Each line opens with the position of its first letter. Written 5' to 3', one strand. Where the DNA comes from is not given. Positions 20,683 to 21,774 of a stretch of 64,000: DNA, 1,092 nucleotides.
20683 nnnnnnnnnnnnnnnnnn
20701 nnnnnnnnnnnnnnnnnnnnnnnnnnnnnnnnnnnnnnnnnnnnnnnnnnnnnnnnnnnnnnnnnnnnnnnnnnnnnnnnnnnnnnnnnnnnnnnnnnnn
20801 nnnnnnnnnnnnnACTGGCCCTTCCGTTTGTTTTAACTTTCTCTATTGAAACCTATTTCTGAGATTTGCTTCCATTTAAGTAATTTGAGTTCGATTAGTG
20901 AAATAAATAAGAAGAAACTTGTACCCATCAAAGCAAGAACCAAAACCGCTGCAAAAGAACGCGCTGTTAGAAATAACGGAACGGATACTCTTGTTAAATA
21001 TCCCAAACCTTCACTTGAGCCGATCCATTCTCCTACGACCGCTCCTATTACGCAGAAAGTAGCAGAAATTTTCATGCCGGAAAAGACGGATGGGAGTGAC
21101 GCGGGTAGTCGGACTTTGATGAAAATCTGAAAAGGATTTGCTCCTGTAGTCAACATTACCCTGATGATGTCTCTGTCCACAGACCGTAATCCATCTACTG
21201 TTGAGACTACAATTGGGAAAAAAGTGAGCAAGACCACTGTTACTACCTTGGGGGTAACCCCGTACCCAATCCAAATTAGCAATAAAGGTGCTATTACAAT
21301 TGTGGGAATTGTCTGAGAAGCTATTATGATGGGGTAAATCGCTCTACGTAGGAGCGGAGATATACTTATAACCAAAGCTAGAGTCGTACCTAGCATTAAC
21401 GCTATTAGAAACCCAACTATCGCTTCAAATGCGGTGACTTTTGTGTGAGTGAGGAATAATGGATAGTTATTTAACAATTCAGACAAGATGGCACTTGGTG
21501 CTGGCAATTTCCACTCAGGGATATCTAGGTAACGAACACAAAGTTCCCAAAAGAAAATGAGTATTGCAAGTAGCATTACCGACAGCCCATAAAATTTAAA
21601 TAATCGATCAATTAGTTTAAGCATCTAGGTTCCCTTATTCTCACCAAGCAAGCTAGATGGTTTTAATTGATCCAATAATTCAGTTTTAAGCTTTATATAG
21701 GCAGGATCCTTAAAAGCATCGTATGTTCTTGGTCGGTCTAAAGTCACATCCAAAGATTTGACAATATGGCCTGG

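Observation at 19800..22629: Unannotated TPP riboswitch and promoter control an NMT1/THI5-type ABC importer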

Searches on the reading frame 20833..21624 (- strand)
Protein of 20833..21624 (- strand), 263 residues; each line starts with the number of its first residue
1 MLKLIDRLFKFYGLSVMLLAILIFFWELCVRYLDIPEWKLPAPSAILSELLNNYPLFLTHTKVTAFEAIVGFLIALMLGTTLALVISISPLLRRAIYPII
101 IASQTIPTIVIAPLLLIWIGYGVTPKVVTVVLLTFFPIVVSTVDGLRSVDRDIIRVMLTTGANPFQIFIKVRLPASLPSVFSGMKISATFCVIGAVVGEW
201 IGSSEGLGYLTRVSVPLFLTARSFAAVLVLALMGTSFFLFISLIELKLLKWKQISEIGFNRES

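Call 4: search_protein_families(library=pfam, proteins=[window:20833-21624:-])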
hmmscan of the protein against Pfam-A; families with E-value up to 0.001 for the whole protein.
window:20833-21624:- (263 aa): 1 family
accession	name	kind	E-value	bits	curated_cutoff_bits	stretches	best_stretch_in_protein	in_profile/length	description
PF00528.27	BPD_transp_1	-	2.7e-31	109.2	26.4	1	76-247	2-181/184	Binding-protein-dependent transport system inner membrane component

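Call 5: search_protein_families(library=ncbifam, proteins=[window:20833-21624:-])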
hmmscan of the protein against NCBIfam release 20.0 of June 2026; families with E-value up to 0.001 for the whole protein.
window:20833-21624:- (263 aa): 12 families
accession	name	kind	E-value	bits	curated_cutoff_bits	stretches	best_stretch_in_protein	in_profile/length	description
NF040733.1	ABC_perm_U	equivalog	2.1e-31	109.3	295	1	15-253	11-250/251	ABC transporter permease subunit SaoP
NF008470.0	PRK11365.1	equivalog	2.9e-23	82.6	347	1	25-253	24-254/263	aliphatic sulfonate ABC transporter permease SsuC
NF007545.0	PRK10160.1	equivalog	3.6e-21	75.8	342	1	13-252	25-271/275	taurine ABC transporter permease TauC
TIGR01183.1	ntrB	equivalog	4.6e-13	49.3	209.05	1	68-236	26-194/202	nitrate ABC transporter permease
TIGR03416.1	ABC_choXWV_perm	equivalog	1.4e-11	44.3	363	1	36-229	64-255/267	choline ABC transporter permease subunit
NF008196.0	PRK10952.1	equivalog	3.4e-11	42.5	439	1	65-201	150-286/356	glycine betaine/L-proline ABC transporter permease ProW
TIGR01097.1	PhnE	equivalog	1.2e-07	31.5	216.7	1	62-182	66-186/252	phosphonate ABC transporter, permease protein PhnE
NF006939.0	PRK09421.1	equivalog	0.00014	21.3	262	1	134-187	103-157/230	molybdate ABC transporter permease subunit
NF007047.0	PRK09500.1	equivalog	0.00046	19.9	326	1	49-201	49-206/257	spermidine/putrescine ABC transporter permease PotC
TIGR02139.1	permease_CysT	equivalog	0.00077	19.1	246.1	1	127-191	136-200/265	sulfate ABC transporter permease subunit CysT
TIGR02141.1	modB_ABC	equivalog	0.00079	19.1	182.6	0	68-187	7-144/208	molybdate ABC transporter permease subunit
NF040839.1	tungstate_WtpB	equivalog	0.00093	18.9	340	1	56-187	41-189/251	tungstate ABC transporter permease WtpB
